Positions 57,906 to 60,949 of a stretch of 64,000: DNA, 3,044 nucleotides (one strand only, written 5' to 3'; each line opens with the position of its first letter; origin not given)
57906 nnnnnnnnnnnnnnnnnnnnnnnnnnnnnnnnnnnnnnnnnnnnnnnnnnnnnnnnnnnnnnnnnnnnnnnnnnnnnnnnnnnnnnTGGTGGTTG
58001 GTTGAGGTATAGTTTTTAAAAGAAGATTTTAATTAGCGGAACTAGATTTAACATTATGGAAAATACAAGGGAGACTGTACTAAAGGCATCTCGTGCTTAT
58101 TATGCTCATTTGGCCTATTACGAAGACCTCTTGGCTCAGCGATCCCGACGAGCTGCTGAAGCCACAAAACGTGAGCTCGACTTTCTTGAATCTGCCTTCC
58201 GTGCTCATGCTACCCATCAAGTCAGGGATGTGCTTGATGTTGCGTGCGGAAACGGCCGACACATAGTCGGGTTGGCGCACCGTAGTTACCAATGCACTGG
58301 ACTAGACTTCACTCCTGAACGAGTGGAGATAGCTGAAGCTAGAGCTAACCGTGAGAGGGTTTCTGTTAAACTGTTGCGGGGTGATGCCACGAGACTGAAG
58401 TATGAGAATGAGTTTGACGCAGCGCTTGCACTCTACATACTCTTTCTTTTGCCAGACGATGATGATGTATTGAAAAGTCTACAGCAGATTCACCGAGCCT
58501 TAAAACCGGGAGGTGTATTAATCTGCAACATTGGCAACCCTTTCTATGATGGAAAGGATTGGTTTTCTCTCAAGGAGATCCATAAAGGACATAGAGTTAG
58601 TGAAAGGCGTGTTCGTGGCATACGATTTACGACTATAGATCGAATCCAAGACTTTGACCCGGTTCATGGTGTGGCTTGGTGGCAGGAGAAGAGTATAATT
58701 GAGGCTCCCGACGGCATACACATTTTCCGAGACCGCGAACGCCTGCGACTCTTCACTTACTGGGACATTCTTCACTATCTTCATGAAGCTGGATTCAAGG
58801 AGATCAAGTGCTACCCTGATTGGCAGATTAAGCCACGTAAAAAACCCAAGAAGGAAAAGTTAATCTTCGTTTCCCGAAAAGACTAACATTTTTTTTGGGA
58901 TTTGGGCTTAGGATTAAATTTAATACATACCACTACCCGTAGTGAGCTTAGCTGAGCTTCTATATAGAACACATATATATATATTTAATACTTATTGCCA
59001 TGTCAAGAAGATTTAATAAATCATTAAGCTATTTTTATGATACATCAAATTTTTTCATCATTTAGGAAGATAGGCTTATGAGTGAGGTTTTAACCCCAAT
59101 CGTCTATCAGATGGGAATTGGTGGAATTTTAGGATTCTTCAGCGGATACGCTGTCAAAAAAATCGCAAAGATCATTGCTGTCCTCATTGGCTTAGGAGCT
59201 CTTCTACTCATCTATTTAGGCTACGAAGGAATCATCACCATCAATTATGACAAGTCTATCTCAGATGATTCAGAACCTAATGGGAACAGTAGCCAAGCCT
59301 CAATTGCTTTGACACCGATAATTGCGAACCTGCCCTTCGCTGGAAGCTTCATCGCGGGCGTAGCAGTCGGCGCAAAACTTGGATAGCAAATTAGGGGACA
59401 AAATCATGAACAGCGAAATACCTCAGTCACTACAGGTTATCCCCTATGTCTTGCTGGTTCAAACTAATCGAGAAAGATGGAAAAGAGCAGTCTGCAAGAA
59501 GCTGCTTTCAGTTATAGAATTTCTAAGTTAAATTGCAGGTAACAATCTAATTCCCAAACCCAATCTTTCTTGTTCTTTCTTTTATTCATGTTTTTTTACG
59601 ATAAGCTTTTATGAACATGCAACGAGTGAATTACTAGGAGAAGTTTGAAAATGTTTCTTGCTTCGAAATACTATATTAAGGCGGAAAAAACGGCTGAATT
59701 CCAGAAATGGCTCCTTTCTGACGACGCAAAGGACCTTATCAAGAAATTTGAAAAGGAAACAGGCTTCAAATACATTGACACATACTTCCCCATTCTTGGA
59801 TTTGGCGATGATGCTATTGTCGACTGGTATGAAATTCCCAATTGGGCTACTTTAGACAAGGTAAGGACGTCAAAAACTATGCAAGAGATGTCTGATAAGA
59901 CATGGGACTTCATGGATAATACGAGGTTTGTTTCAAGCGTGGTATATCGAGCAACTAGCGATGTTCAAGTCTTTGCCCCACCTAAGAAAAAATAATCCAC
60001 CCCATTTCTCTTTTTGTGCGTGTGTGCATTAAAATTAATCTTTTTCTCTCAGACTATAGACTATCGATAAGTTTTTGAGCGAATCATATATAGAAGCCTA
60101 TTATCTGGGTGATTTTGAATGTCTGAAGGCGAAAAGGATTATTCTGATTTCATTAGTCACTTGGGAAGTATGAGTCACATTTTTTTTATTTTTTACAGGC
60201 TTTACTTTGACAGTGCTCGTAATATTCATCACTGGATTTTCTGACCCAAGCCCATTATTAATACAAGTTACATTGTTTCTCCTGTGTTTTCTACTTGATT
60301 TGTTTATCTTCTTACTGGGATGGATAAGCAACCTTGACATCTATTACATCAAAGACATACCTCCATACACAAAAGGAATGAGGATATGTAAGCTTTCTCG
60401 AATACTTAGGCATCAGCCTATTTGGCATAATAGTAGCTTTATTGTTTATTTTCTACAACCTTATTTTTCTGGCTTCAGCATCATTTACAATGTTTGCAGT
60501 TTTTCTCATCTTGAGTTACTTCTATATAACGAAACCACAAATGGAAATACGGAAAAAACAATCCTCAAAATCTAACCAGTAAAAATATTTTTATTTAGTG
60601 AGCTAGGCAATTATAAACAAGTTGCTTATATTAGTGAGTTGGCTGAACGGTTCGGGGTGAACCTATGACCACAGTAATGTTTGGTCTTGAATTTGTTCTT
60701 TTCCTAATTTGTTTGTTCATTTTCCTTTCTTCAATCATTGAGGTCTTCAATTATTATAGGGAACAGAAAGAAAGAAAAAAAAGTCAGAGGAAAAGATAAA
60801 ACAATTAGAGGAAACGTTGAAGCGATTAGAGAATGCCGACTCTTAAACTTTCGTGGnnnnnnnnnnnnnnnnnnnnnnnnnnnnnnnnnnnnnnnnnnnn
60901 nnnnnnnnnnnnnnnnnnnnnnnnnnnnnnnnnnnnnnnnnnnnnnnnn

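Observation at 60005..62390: A ~2.4 kb degraded, non-autonomous derivative bounded by short inverted copies of the terminal module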

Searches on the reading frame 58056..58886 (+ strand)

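Call 12: search_protein_families(library=pfam, proteins=[window:58056-58886:+], max_evalue=0.01)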
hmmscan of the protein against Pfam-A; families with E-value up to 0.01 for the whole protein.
window:58056-58886:+ (276 aa): 12 families
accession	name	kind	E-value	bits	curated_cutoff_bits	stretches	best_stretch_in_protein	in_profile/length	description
PF13649.12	Methyltransf_25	-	4.1e-20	72.7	27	1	59-153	1-97/97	Methyltransferase domain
PF08241.18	Methyltransf_11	-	7.9e-19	68.5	21.2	1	60-157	1-95/95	Methyltransferase domain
PF13847.12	Methyltransf_31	-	3.1e-15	56.6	27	1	58-158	6-110/145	Methyltransferase domain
PF08242.18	Methyltransf_12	-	2.5e-11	44.6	30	1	60-155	1-98/98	Methyltransferase domain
PF01209.24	Ubie_methyltran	-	9.1e-11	42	20.1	1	50-157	42-151/233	ubiE/COQ5 methyltransferase family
PF13489.12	Methyltransf_23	-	1.5e-08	35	27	1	53-181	20-124/164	Methyltransferase domain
PF12147.14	Methyltransf_20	-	3.6e-05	23.5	21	1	49-157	127-245/309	Putative methyltransferase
PF05401.17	NodS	-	0.00013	22.3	24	1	53-156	41-143/201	Nodulation protein S (NodS)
PF03848.20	TehB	-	0.00016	21.6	20.4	1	57-154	32-129/193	Tellurite resistance protein TehB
PF00891.24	Methyltransf_2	-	0.0013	18.6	22.3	1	45-156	52-163/210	O-methyltransferase domain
PF07942.18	CARME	-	0.0015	18.4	27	0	96-167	139-208/268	Carnosine N-methyltransferase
PF02390.23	Methyltransf_4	-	0.0023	17.9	24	0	59-113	5-62/173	Putative methyltransferase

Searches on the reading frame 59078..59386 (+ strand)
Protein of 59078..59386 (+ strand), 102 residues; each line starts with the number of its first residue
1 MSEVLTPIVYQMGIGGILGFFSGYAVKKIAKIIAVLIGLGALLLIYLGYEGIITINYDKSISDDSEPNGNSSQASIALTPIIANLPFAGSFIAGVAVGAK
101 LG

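Call 12: search_protein_families(library=pfam, proteins=[window:59078-59386:+], max_evalue=0.01)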
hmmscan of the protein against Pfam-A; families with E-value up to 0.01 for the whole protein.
window:59078-59386:+ (102 aa): 1 family
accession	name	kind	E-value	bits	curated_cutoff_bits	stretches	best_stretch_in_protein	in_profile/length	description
PF04930.20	FUN14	-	1.4e-18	67.5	22.5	1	12-98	1-91/92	FUN14 family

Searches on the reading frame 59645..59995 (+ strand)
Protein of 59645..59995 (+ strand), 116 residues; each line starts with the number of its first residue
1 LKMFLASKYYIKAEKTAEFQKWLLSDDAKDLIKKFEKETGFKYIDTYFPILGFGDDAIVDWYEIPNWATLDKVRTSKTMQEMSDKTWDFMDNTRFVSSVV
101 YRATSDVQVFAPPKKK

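Call 12: search_protein_families(library=pfam, proteins=[window:59645-59995:+], max_evalue=0.01)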
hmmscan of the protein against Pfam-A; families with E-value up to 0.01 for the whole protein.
window:59645-59995:+ (116 aa): 0 families

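Call 13: find_encoding_contigs(protein=window:59645-59995:+, flank=10000, max_places=10)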
Protein window:59645-59995:+ (116 aa): no gene with exactly this product is on record in the collection.

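Call 29: find_homologous_proteins(query=window:59645-59995:+, max_evalue=0.00001)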
Query window:59645-59995:+ (116 aa): 51 proteins with E <= 0.00001 among 53 candidates.
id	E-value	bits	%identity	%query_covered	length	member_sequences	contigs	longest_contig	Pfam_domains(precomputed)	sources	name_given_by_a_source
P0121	5.1e-70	250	100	98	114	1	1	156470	-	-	-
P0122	1.2e-63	230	92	98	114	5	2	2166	-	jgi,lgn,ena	-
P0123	1.4e-62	226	87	98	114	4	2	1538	-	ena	-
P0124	6.6e-62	224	86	99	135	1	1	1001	-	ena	-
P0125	6.7e-62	224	87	98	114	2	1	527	-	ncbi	-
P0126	1.3e-61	223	89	98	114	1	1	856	-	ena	-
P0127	8.0e-60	218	86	98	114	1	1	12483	-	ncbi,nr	ncbi:hypothetical protein MUP77_04555 [Candidatus Bathyarchaeota archaeon]|nr:hypothetical protein [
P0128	8.8e-60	217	86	98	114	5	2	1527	-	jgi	jgi:hypothetical protein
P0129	1.3e-58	214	83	98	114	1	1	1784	-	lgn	-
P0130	1.8e-58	213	84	100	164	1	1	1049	-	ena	-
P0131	8.0e-58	211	81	98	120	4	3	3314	-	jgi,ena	-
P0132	2.7e-57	209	81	98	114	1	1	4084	-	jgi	-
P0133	4.3e-57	209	82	98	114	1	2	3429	-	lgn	-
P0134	2.1e-56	207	82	98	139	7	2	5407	-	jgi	-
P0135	2.2e-56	206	82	99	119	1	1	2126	-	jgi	jgi:hypothetical protein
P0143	3.9e-52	193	79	91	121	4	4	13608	-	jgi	-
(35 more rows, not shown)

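Call 30: find_encoding_contigs(protein=P0127, flank=10000, max_places=4)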
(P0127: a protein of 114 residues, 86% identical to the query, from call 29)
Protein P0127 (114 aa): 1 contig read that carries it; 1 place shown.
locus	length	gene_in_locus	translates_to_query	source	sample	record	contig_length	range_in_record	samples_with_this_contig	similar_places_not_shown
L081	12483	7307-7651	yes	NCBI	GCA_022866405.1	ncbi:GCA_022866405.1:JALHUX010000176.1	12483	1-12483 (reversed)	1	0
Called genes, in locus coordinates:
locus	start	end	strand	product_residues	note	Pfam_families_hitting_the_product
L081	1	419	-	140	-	?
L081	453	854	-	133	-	-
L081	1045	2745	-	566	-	-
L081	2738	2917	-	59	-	-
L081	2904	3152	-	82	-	-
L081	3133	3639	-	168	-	-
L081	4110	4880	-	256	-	-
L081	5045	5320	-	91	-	-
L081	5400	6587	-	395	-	PF00589:Phage_integrase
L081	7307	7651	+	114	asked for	-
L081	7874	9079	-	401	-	PF07690:MFS_1, PF12832:MFS_1_like (weak), PF00083:Sugar_tr (faint), PF07690:MFS_1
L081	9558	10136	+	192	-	PF03358:FMN_red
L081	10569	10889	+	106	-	-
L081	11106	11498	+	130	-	PF04304:DUF454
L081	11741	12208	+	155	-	PF09719:C_GCAxxG_C_C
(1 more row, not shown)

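Call 31: find_encoding_contigs(protein=P0122, flank=10000, max_places=4)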
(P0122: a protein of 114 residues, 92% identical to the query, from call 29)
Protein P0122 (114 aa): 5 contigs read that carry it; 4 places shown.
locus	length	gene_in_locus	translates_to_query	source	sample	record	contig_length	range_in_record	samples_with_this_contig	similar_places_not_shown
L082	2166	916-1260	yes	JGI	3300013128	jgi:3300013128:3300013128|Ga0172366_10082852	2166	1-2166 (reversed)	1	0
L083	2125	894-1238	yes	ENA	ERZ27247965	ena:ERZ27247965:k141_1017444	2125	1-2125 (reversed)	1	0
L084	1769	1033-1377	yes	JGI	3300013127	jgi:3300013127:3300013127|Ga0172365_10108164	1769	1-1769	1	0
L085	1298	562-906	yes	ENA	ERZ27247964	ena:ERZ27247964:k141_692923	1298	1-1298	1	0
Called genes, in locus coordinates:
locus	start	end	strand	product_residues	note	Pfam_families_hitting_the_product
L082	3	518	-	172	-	?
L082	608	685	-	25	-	-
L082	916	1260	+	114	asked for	-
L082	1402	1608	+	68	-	PF14947:HTH_45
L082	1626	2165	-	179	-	?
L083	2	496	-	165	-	?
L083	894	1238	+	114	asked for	-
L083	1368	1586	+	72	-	PF14947:HTH_45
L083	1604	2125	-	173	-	?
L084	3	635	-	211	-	?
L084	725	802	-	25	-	-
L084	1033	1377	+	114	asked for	-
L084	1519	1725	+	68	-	PF14947:HTH_45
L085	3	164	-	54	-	?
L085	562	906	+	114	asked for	-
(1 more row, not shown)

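Call 32: find_encoding_contigs(protein=P0143, flank=10000, max_places=4)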
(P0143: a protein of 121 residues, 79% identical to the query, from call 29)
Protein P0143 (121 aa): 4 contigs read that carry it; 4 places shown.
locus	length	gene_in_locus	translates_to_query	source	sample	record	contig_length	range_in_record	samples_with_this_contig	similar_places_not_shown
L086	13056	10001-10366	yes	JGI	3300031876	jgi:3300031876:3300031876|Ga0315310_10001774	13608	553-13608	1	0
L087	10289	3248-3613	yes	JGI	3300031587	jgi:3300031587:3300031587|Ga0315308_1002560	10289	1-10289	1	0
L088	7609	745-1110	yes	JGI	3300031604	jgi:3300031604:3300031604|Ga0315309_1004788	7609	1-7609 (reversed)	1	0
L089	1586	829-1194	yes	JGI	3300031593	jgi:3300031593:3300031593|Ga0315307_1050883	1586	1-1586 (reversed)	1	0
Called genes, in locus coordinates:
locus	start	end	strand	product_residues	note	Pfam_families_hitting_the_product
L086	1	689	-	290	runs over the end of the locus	PF14528:LAGLIDADG_3 (weak)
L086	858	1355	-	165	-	PF13420:Acetyltransf_4 (faint), PF13673:Acetyltransf_10, PF00583:Acetyltransf_1, PF13508:Acetyltransf_7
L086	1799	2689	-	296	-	PF00491:Arginase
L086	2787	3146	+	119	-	-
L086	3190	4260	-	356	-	PF01208:URO-D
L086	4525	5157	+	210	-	-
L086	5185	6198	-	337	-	PF04473:DUF553 (weak), PF01841:Transglut_core (weak)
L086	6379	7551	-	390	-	PF00465:Fe-ADH, PF13685:Fe-ADH_2, PF25137:ADH_Fe_C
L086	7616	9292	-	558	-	PF02776:TPP_enzyme_N, PF00205:TPP_enzyme_M, PF02775:TPP_enzyme_C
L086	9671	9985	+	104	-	-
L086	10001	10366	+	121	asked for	-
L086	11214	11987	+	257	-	-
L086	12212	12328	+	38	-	-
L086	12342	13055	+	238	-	?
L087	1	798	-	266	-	?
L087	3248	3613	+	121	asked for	-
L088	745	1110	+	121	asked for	-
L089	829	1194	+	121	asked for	-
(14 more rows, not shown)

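Call 71: search_protein_families(library=ncbifam, proteins=[window:59651-59995:+], max_evalue=0.01)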
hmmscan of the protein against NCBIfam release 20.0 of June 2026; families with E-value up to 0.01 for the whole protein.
window:59651-59995:+ (114 aa): 0 families

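Call 80: search_protein_families(library=phrogs, proteins=[window:59651-59995:+], max_evalue=0.01)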
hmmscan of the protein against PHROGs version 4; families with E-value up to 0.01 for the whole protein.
window:59651-59995:+ (114 aa): 0 families

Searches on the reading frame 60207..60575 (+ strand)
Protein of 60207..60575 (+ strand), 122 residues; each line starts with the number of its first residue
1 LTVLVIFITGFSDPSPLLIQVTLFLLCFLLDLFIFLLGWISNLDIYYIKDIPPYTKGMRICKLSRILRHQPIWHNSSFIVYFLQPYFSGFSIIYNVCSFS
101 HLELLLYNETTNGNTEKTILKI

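Call 12: search_protein_families(library=pfam, proteins=[window:60207-60575:+], max_evalue=0.01)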
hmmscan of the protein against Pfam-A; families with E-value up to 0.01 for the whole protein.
window:60207-60575:+ (122 aa): 0 families

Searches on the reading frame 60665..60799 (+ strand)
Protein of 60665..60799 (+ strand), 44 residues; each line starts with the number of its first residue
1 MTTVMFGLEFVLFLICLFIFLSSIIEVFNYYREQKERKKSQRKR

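Call 12: search_protein_families(library=pfam, proteins=[window:60665-60799:+], max_evalue=0.01)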
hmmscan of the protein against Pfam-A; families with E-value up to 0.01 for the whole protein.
window:60665-60799:+ (44 aa): 1 family
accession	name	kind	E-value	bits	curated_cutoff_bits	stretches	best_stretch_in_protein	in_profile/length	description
PF05399.16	EVI2A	-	0.0076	16.3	25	1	11-26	143-158/231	Ectropic viral integration site 2A protein (EVI2A)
